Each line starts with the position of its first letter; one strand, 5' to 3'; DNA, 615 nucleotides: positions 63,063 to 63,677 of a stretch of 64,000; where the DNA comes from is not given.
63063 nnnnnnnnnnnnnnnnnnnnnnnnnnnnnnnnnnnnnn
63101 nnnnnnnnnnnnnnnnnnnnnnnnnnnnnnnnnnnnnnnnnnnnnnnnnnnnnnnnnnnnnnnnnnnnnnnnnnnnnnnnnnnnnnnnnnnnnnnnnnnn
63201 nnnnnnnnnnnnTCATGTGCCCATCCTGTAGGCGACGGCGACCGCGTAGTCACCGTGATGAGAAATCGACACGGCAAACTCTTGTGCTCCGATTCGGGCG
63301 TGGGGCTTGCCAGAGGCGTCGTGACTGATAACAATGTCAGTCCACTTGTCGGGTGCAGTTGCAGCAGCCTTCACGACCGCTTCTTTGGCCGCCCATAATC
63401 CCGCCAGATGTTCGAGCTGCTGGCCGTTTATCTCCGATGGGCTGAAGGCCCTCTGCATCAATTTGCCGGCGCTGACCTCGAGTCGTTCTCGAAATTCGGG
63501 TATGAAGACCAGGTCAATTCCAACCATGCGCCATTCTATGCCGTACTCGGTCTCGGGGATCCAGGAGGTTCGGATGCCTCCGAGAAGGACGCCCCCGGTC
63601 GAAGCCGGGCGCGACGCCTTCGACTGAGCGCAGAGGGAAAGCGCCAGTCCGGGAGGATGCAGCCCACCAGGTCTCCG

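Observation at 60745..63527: Self-contained two-gene acylation module: dedicated AcpS-type PPTase overlapping an adenylation-carrier-LPLAT tri-domain gene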

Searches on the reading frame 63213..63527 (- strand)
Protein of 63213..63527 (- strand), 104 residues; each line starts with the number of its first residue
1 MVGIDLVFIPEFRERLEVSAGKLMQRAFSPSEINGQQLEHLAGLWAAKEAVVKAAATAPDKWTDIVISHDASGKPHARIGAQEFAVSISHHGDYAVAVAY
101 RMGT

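Call 3: search_protein_families(library=pfam, proteins=[window:63213-63527:-], max_evalue=0.01)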
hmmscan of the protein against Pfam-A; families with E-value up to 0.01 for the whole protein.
window:63213-63527:- (104 aa): 2 families
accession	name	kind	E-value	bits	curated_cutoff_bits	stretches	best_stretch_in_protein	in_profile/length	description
PF01648.25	ACPS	-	5.2e-14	52.7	25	1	2-99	2-111/111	4'-phosphopantetheinyl transferase superfamily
PF22624.1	AASDHPPT_N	-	3.5e-05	24.4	27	1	60-99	54-97/100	4'-phosphopantetheinyl transferase, N-terminal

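Call 4: search_protein_families(library=ncbifam, proteins=[window:63213-63527:-], max_evalue=0.01)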
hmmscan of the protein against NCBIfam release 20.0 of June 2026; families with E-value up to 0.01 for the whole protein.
window:63213-63527:- (104 aa): 11 families
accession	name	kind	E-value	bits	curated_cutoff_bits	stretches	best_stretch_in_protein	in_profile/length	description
TIGR00556.1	pantethn_trn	domain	1.7e-19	70.1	45.35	1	1-98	4-122/128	phosphopantetheine--protein transferase domain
NF000831.0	PRK00070.3-1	equivalog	2.9e-16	59.5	124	1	2-99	6-125/130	holo-ACP synthase AcpS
NF000832.0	PRK00070.3-2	equivalog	2.2e-12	47.3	107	1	2-98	5-111/116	holo-ACP synthase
NF011253.0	PRK14659.1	equivalog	3.2e-10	40.7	156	1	2-98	5-116/123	holo-[acyl-carrier-protein] synthase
NF011254.0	PRK14660.1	equivalog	5.4e-10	39.3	195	1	2-97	5-119/125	holo-[acyl-carrier-protein] synthase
NF011250.0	PRK14656.1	equivalog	7.5e-10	39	175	1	2-98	5-120/126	holo-[acyl-carrier-protein] synthase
TIGR00516.1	acpS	equivalog_domain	4.7e-09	36.6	59.8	1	1-98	4-117/125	holo-ACP synthase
NF011251.0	PRK14657.1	equivalog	9.2e-08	32.2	165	1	2-98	5-118/123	holo-[acyl-carrier-protein] synthase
NF011257.0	PRK14663.1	equivalog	4.3e-06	26.7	186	1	2-99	3-115/123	holo-[acyl-carrier-protein] synthase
NF011256.0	PRK14662.1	equivalog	0.0017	18.7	150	1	2-75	5-81/123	4'-phosphopantetheinyl transferase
NF000835.0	PRK00070.4-1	equivalog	0.0018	18.5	128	1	2-99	5-109/115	holo-ACP synthase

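Call 13: find_homologous_proteins(query=window:63213-63527:-)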
Query window:63213-63527:- (104 aa): 360 proteins with E <= 0.001 among 700 candidates; the best 120 are listed.
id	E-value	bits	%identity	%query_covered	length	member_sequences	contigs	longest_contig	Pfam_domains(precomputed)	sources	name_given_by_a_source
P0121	5.6e-60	217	98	100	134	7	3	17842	PF01648.26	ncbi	ncbi:MAG: 4'-phosphopantetheinyl transferase superfamily protein [Acidimicrobiales bacterium]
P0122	1.3e-51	190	87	98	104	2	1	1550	PF01648.26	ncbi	-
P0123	3.2e-50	186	81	98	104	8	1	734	PF01648.26,PF22624.2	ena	-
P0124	1.1e-47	178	79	98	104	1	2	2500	PF01648.26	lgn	-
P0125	6.1e-47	176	77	98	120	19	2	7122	PF01648.26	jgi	jgi:phosphopantetheine--protein transferase-like protein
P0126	6.9e-47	175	78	99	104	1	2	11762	PF01648.26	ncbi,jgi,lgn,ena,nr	ncbi:MAG TPA: 4'-phosphopantetheinyl transferase superfamily protein [Acidimicrobiales bacterium]|nr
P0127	8.3e-47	175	80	98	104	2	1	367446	PF01648.26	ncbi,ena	-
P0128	3.1e-46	173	77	98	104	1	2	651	PF01648.26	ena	-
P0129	3.4e-46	173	75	98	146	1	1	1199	PF01648.26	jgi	jgi:phosphopantetheine--protein transferase-like protein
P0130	3.6e-46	173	80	98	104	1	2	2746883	PF01648.26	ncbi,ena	-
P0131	5.2e-46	173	76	99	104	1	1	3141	PF01648.26,PF22624.2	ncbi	-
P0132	2.1e-45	171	75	98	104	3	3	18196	PF01648.26,PF22624.2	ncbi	-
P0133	5.3e-45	169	75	97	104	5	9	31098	PF01648.26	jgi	jgi:phosphopantetheine--protein transferase-like protein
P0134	5.8e-45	169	75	98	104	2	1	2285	PF01648.26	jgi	jgi:phosphopantetheine--protein transferase-like protein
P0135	8.4e-45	169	75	98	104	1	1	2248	PF01648.26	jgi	jgi:phosphopantetheine--protein transferase-like protein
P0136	9.9e-45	168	75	98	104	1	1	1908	PF01648.26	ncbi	-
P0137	3.5e-44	167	79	98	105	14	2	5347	PF01648.26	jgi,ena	jgi:phosphopantetheine--protein transferase-like protein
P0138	3.8e-44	167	73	98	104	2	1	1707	PF01648.26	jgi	jgi:phosphopantetheine--protein transferase-like protein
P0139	2.4e-43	164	75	98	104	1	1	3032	PF01648.26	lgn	-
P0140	4.3e-43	163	75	98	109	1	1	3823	PF01648.26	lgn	-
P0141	6.3e-43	163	76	98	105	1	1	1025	PF01648.26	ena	-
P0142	8.9e-43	162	77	92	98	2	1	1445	PF01648.26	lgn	-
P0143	9.3e-43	162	76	98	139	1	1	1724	PF01648.26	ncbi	-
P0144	7.6e-42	159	75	98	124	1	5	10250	PF01648.26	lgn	-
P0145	6.5e-40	153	65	98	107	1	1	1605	PF01648.26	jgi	jgi:phosphopantetheine--protein transferase-like protein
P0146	2.5e-39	151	70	99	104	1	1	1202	PF01648.26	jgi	jgi:phosphopantetheine--protein transferase-like protein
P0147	3.0e-39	151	64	100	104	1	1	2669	PF01648.26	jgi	jgi:phosphopantetheine--protein transferase-like protein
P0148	6.2e-39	150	71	98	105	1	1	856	PF01648.26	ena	-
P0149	6.3e-39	150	66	97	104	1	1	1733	PF01648.26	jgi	jgi:holo-[acyl-carrier protein] synthase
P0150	1.6e-38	149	68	97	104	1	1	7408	PF01648.26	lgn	-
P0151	2.0e-38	148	67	99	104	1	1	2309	PF01648.26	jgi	jgi:phosphopantetheine--protein transferase-like protein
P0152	2.8e-38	148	63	98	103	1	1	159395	PF01648.26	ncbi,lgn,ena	-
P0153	3.4e-38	147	68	98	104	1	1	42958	PF01648.26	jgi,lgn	jgi:phosphopantetheine--protein transferase-like protein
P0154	1.2e-37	146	69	98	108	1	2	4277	PF01648.26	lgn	-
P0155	1.4e-37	145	64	100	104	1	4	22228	PF01648.26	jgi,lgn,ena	jgi:phosphopantetheine--protein transferase-like protein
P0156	1.8e-37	145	64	99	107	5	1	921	PF01648.26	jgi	jgi:phosphopantetheine--protein transferase-like protein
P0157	2.3e-37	145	61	98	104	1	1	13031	PF01648.26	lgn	-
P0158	2.6e-37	145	66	97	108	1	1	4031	PF01648.26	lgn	-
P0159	3.1e-37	144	65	97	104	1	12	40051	PF01648.26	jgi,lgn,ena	-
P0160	3.2e-37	144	62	98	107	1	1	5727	PF01648.26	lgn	-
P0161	5.7e-37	144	63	100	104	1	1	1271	PF01648.26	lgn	-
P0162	5.8e-37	144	66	99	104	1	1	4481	PF01648.26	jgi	jgi:phosphopantetheine--protein transferase-like protein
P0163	9.1e-37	143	66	98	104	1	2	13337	PF01648.26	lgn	-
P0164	1.2e-36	142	64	100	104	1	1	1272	PF01648.26,PF22624.2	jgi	jgi:phosphopantetheine--protein transferase-like protein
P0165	1.7e-36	142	63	97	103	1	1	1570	PF01648.26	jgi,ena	-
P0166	3.2e-36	141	66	97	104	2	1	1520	PF01648.26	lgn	-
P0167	1.2e-35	139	62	97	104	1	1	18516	PF01648.26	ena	-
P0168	1.7e-35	139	63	97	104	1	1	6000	PF01648.26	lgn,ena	-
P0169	3.6e-35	138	63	98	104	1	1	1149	PF01648.26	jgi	jgi:phosphopantetheine--protein transferase-like protein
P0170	6.1e-35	137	67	99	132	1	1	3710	PF01648.26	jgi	jgi:phosphopantetheine--protein transferase-like protein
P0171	7.8e-35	137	64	97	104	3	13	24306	PF01648.26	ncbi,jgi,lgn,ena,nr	ncbi:MAG TPA: 4'-phosphopantetheinyl transferase superfamily protein [Candidatus Saccharimonadales b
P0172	8.2e-35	137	65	95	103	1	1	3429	PF01648.26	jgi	jgi:phosphopantetheine--protein transferase-like protein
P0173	9.1e-35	136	60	98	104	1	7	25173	PF01648.26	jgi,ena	-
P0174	1.0e-34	136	60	99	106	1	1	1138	PF01648.26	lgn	-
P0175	2.7e-34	135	61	95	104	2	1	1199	PF01648.26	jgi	jgi:phosphopantetheine--protein transferase-like protein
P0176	3.1e-34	135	62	98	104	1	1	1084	PF01648.26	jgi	jgi:phosphopantetheine--protein transferase-like protein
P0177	5.2e-34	134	60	98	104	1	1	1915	PF01648.26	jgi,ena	jgi:phosphopantetheine--protein transferase-like protein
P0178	5.2e-34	134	60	95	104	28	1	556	PF01648.26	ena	-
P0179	5.5e-34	134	59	99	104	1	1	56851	PF01648.26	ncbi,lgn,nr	ncbi:MAG TPA: 4'-phosphopantetheinyl transferase superfamily protein [Candidatus Saccharimonadales b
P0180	1.1e-33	133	61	98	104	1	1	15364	PF01648.26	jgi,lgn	jgi:NAD(P)H-hydrate epimerase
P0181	1.3e-33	133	59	95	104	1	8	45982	PF01648.26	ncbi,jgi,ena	jgi:phosphopantetheine--protein transferase-like protein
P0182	1.5e-33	133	60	98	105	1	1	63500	PF01648.26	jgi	jgi:phosphopantetheine--protein transferase-like protein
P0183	2.5e-33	132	59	95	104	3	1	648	PF01648.26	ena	-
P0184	2.8e-33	132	60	100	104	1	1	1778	PF01648.26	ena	-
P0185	6.3e-33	131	59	98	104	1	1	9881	PF01648.26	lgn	-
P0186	6.5e-33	131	62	98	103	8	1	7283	PF01648.26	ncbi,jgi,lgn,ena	ncbi:MAG TPA: 4'-phosphopantetheinyl transferase superfamily protein [Acidimicrobiales bacterium]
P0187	7.2e-33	130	59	98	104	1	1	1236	PF01648.26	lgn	-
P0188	1.5e-32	129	57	98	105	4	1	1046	PF01648.26,PF22624.2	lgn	-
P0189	4.6e-32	128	57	97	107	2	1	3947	PF01648.26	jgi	jgi:phosphopantetheine--protein transferase-like protein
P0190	8.5e-32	127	60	98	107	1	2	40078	PF01648.26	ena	-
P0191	1.0e-31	127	54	90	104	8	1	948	PF01648.26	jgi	jgi:phosphopantetheine--protein transferase-like protein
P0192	2.3e-31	126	59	98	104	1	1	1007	PF01648.26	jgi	jgi:phosphopantetheine--protein transferase-like protein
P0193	3.0e-31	125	57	98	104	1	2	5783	PF01648.26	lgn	-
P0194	3.0e-31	125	59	98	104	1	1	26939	PF01648.26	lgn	-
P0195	3.2e-31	125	58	97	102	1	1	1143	PF01648.26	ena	-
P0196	4.5e-31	125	60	98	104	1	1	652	PF01648.26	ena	-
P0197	4.6e-31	125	55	100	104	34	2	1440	PF01648.26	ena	-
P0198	1.1e-30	123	57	95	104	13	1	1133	PF01648.26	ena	-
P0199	1.3e-30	123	57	98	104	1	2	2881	PF01648.26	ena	-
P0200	1.6e-30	123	54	97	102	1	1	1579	PF01648.26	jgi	jgi:phosphopantetheine--protein transferase-like protein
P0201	1.8e-30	123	54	97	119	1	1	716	PF01648.26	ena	-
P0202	5.8e-30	121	58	95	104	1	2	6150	PF01648.26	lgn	-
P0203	1.0e-29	120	52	95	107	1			PF01648.26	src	-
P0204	1.5e-29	120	55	98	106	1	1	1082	PF01648.26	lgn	-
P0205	2.3e-29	119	54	98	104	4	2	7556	PF01648.26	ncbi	-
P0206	2.3e-29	119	55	98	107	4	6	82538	PF01648.26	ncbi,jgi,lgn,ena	jgi:NAD(P)H-hydrate epimerase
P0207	2.6e-29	119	53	90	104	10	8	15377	PF01648.26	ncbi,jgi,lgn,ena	jgi:phosphopantetheine--protein transferase-like protein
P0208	2.7e-29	119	54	100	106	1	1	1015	PF01648.26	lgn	-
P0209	1.3e-28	117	53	98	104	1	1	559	PF01648.26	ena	-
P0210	1.3e-28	117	54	100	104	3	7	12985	PF01648.26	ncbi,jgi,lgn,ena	jgi:phosphopantetheine--protein transferase-like protein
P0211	1.5e-28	117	58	95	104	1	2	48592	PF01648.26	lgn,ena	-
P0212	2.0e-28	116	55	100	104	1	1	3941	PF01648.26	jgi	jgi:phosphopantetheine--protein transferase-like protein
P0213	2.1e-28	116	57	95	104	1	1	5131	PF01648.26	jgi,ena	jgi:phosphopantetheine--protein transferase-like protein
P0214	2.1e-28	116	53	97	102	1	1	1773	PF01648.26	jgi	jgi:phosphopantetheine--protein transferase-like protein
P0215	5.0e-28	115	57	95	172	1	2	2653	PF01648.26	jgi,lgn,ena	-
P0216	6.0e-28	115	52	98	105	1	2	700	PF01648.26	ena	-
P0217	1.4e-27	113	55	100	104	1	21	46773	PF01648.26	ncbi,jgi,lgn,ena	jgi:phosphopantetheine--protein transferase-like protein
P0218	2.9e-27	112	53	100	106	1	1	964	PF01648.26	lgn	-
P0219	5.2e-27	112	71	69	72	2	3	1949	PF01648.26,PF22624.2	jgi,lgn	jgi:phosphopantetheine--protein transferase-like protein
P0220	5.8e-27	111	55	98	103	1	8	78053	PF01648.26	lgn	-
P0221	8.4e-27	111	53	100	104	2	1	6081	PF01648.26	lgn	-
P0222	1.7e-26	110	53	99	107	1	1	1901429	PF01648.26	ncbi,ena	-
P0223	6.3e-26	108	52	95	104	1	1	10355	PF01648.26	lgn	-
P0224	1.7e-25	107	52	95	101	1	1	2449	PF01648.26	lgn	-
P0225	1.8e-25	107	53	96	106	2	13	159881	PF01648.26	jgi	jgi:phosphopantetheine--protein transferase-like protein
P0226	2.1e-25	106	54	95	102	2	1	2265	PF01648.26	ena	-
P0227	2.9e-25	106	52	97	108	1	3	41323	PF01648.26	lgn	-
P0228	5.0e-25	105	50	97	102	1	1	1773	PF01648.26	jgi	jgi:phosphopantetheine--protein transferase-like protein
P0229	5.9e-25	105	52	95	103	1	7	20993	PF01648.26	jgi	jgi:holo-[acyl-carrier protein] synthase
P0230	6.3e-25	105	49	98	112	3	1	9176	PF01648.26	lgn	-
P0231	6.6e-25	105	49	95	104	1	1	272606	PF01648.26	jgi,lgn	jgi:phosphopantetheine--protein transferase-like protein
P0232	1.1e-24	104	49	95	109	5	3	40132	PF01648.26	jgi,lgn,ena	jgi:phosphopantetheine--protein transferase-like protein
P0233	1.3e-24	104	51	95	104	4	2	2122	PF01648.26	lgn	-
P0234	1.9e-24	103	53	96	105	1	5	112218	PF01648.26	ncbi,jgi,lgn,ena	jgi:phosphopantetheine--protein transferase-like protein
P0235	1.9e-24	103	53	95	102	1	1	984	PF01648.26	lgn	-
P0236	2.7e-24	103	51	95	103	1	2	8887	PF01648.26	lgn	-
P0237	4.9e-24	102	52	96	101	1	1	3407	PF01648.26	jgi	jgi:phosphopantetheine--protein transferase-like protein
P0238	5.3e-24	102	52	95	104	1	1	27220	PF01648.26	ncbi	-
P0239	5.8e-24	102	48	95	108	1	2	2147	PF01648.26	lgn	-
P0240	8.4e-24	101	50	97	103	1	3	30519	PF01648.26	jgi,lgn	jgi:phosphopantetheine--protein transferase-like protein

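Call 28: find_encoding_contigs(protein=P0130, flank=6000, max_places=2)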
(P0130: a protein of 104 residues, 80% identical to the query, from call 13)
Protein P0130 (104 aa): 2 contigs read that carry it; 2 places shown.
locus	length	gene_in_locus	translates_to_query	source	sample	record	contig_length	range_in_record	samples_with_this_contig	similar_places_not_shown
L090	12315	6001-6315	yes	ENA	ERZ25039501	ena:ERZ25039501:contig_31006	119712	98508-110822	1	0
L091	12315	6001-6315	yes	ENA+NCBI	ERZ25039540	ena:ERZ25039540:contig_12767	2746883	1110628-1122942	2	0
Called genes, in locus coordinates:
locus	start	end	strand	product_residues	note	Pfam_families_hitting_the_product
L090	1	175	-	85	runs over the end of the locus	PF05610:DUF779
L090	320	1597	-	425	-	PF00171:Aldedh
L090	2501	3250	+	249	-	PF00571:CBS, PF04972:BON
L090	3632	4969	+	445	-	PF07690:MFS_1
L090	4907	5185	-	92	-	-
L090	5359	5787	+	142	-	PF13189:Cytidylate_kin2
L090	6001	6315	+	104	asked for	PF01648:ACPS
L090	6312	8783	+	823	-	PF00501:AMP-binding, PF00550:PP-binding, PF01553:Acyltransferase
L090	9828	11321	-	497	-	PF01522:Polysacc_deac_1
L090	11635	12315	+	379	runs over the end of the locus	PF02163:Peptidase_M50, PF00571:CBS (weak)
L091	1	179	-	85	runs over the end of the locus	PF05610:DUF779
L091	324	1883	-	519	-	PF00171:Aldedh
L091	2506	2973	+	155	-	PF00571:CBS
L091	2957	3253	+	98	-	PF04972:BON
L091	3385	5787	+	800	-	PF07690:MFS_1, PF13189:Cytidylate_kin2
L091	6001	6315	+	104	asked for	PF01648:ACPS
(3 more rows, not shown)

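Call 29: find_encoding_contigs(protein=P0206, flank=6000, max_places=2)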
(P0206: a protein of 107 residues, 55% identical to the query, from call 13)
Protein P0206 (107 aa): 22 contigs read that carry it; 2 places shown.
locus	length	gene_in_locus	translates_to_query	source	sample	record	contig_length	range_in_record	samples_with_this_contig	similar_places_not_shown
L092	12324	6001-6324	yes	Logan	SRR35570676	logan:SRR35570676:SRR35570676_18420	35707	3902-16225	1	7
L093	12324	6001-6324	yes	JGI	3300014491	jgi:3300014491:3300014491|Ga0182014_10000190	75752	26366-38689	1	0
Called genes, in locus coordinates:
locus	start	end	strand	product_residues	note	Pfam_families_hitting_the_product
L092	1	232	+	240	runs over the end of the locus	-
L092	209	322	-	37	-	-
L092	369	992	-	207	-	-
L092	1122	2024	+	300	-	-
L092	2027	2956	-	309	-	-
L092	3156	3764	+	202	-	PF13328:HD_4, PF01966:HD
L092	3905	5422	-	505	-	-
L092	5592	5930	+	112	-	PF01906:YbjQ_1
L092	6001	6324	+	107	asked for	PF01648:ACPS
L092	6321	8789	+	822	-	PF00501:AMP-binding, PF00550:PP-binding, PF01553:Acyltransferase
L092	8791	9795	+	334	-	PF03706:LPG_synthase_TM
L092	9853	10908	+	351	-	-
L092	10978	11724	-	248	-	-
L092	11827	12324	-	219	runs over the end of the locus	-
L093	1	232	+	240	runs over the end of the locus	-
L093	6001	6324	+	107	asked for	PF01648:ACPS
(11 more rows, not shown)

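Call 30: find_encoding_contigs(protein=P0225, flank=6000, max_places=2)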
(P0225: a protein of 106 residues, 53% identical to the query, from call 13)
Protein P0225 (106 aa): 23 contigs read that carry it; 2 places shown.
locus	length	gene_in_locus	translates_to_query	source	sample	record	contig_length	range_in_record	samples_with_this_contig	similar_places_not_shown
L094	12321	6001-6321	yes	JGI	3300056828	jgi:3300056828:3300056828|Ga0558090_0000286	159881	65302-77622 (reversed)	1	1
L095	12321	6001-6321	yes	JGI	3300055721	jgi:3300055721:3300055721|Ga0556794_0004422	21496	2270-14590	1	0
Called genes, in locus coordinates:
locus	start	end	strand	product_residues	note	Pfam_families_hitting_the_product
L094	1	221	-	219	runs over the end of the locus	-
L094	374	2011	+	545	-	PF01565:FAD_binding_4, PF02913:FAD-oxidase_C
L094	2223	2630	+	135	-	-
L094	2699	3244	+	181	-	-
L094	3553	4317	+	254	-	PF01145:Band_7, PF13421:Band_7_1 (faint)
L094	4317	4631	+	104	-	PF03819:MazG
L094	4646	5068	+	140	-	PF00293:NUDIX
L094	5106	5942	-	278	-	PF00106:adh_short, PF01370:Epimerase (weak), PF08659:KR, PF13649:Methyltransf_25 (weak), PF16363:GDP_Man_Dehyd (faint), PF13561:adh_short_C2, PF08643:DUF1776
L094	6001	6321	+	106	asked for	PF01648:ACPS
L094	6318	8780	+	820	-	PF00501:AMP-binding, PF00550:PP-binding, PF01553:Acyltransferase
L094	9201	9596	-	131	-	PF01850:PIN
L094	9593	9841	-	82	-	-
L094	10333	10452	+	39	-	-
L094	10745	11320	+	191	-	-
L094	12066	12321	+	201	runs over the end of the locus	-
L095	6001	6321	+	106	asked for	PF01648:ACPS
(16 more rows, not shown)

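Call 34: search_protein_families(library=ncbifam, proteins=[L092:8791-9795:+, L092:9853-10908:+], max_evalue=0.01)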
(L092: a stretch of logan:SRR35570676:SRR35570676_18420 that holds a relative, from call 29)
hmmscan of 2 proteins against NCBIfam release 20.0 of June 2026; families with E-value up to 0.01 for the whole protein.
L092:8791-9795:+ (334 aa): 2 families
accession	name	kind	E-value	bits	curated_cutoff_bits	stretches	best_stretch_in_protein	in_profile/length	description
TIGR00374.1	TIGR00374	subfamily_domain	2e-18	66.9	43.2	1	24-320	6-301/323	flippase-like domain-containing protein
NF033480.1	bifunc_MprF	equivalog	3.9e-11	42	600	1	11-185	5-182/841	bifunctional lysylphosphatidylglycerol flippase/synthetase MprF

L092:9853-10908:+ (351 aa): 0 families
